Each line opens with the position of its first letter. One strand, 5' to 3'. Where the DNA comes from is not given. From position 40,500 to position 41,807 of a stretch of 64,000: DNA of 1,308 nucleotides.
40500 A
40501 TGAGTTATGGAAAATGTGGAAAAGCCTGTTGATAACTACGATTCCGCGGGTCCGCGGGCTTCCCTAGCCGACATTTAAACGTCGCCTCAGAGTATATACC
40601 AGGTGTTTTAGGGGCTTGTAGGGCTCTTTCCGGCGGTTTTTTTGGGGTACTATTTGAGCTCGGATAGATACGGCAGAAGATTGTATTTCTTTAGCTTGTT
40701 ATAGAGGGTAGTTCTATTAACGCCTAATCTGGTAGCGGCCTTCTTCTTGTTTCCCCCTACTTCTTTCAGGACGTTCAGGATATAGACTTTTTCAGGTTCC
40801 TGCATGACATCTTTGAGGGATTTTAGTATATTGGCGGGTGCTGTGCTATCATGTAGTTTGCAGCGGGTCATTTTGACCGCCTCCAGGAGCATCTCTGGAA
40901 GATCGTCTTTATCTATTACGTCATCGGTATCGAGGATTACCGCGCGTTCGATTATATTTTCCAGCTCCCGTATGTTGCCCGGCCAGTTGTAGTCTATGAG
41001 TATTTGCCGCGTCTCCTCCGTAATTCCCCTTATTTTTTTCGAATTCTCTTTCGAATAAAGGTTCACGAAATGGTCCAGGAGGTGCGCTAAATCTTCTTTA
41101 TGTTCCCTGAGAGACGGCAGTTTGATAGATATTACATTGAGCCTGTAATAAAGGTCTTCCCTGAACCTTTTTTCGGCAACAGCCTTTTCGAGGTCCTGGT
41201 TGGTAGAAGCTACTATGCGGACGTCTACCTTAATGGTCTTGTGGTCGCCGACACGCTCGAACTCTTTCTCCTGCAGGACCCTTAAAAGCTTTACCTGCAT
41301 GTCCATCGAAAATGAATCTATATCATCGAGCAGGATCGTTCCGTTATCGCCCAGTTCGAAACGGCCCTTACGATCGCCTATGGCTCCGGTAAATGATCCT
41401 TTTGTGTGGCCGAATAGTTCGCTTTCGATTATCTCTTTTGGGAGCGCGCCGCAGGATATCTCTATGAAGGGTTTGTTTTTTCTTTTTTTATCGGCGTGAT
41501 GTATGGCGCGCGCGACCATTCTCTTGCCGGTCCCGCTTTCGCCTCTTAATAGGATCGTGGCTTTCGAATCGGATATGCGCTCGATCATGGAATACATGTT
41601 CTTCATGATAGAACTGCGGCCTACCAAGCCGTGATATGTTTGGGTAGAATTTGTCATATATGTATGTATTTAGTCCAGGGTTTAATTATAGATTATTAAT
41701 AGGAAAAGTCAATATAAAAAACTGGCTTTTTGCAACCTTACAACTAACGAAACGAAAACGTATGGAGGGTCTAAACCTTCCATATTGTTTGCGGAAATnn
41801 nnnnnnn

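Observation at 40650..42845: Split sigma54 activator: PocR-GAF sensor ORF and receiverless AAA+/HTH ORF in the same frame, separated by 144 bp carrying a hairpin and a consensus sigma70 promoter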

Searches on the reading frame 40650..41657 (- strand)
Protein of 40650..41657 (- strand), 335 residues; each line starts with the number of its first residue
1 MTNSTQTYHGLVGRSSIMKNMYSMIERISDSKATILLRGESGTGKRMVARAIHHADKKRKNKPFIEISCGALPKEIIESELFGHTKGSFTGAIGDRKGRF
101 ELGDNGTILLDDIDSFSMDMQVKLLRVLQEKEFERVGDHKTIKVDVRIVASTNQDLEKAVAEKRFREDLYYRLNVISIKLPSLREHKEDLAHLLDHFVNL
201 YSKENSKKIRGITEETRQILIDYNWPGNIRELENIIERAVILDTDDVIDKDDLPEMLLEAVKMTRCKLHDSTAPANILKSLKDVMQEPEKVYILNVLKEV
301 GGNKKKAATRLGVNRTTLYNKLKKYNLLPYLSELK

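Call 3: search_protein_families(library=pfam, proteins=[window:40650-41657:-], max_evalue=0.01)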
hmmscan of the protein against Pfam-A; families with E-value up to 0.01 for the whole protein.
window:40650-41657:- (335 aa): 11 families
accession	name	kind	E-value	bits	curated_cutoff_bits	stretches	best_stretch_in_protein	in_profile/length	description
PF00158.32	Sigma54_activat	-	2.6e-68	229.4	20.2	1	11-178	1-167/168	Sigma-54 interaction domain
PF25601.1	AAA_lid_14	-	4.1e-26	91.1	27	1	184-262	1-79/87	AAA+ ATPase lid domain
PF14532.12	Sigma54_activ_2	-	1.2e-21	77.9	25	1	12-183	1-138/138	Sigma-54 interaction domain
PF02954.25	HTH_8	-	1.4e-14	54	22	1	289-325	6-42/42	Bacterial regulatory protein, Fis family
PF07728.20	AAA_5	-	9.2e-08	32.6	22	1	35-156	2-125/139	AAA domain (dynein-related subfamily)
PF00004.35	AAA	-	2.9e-07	31.4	21.2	1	35-169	1-127/131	ATPase family associated with various cellular activities (AAA)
PF18024.7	HTH_50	-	1.5e-05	25.1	27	1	279-327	2-49/50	Helix-turn-helix domain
PF13191.12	AAA_16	-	8.3e-05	23.6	32.6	1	11-114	2-103/167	AAA ATPase domain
PF07724.20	AAA_2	-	0.00011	22.8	27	1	31-165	2-136/166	AAA domain (Cdc48 subfamily)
PF13556.12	HTH_30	-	0.00098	19.3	27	1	295-324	6-35/59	PucR C-terminal helix-turn-helix domain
PF06068.19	TIP49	-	0.0046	16.6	23.8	1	4-70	19-86/347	TIP49 P-loop domain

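Call 4: search_protein_families(library=ncbifam, proteins=[window:40650-41657:-], max_evalue=0.01)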
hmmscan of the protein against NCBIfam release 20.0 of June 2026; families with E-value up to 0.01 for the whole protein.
window:40650-41657:- (335 aa): 30 families (the best 25 are shown)
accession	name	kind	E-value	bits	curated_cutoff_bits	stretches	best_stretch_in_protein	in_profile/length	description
NF041552.1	TF_PrdR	equivalog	6.7e-109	364.8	795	1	4-326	262-577/577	sigma-54 dependent transcriptional regulator PrdR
NF008469.0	PRK11361.1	equivalog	9.1e-106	354.3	714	1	9-328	143-457/461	acetoacetate metabolism transcriptional regulator AtoC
TIGR01817.1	nifA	equivalog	8.6e-104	348.2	528.85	1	6-271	193-453/534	nif-specific transcriptional activator NifA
TIGR01818.1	ntrC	equivalog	1e-97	327.9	558.6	1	6-324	131-462/463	nitrogen regulation protein NR(I)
TIGR02915.1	PEP_resp_reg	equivalog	1e-97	327.8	502.6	1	5-327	135-444/445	PEP-CTERM-box response regulator transcription factor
NF038308.1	RNA_repair_RtcR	equivalog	3.6e-96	323.1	650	1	7-326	178-517/530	RNA repair transcriptional activator RtcR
NF050807.1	TransRegFlbDCaul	equivalog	4.4e-95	319.2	750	1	6-326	115-439/454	sigma-54-dependent transcriptional regulator FlbD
NF007689.0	PRK10365.1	equivalog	3.1e-93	313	760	1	4-323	134-440/441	sigma-54-dependent response regulator transcription factor ZraR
NF003451.0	PRK05022.1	equivalog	1.3e-91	307.9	476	1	6-326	187-509/512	nitric oxide reductase transcriptional regulator NorR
NF041946.1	LuxO_transreg_Vib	equivalog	2.8e-91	306.6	800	1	3-326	127-461/463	quorum-sensing sigma-54 dependent transcriptional regulator LuxO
NF011958.0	PRK15429.1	equivalog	3.3e-88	297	830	1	3-326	373-685/692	formate hydrogenlyase transcriptional activator FlhA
NF041906.1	V4R_TF_MobR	exception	4.3e-87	292.8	999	1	9-325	232-544/544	phenol degradation transcriptional regulator MobR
TIGR02329.1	propionate_PrpR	equivalog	9e-81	272.1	499.2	1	7-324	210-526/526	propionate catabolism operon regulatory protein PrpR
NF008176.1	PRK10923.1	equivalog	2.1e-80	270.6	620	1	8-325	137-466/469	nitrogen regulation protein NR(I)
NF011953.0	PRK15424.1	equivalog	3.9e-80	270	703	1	5-324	215-533/538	propionate catabolism operon regulatory protein PrpR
TIGR02974.1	phageshock_pspF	equivalog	7.4e-76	255.5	443.55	1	11-325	1-336/336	phage shock protein operon transcriptional activator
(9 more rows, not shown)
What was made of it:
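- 40650..41657 (-): Gene B: sigma-54 enhancer-binding protein reduced to AAA+ plus HTH_8 (335 aa). Its REC domain has been deleted. Pfam and NCBIfam results (calls 3, 4).
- On PrsR (TIGR02915, PEP-CTERM-box response regulator): The window protein scores 327.8 bits (call 4).
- On PspF-type trans-regulated activator: TIGR02974 scores 255 bits against 443.55 (call 4).
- Closest known: PspF-PspA. Different: B is below the PspF equivalog cutoff (255 against 443 bits; call 4).
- Domains: calls 3 and 4.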
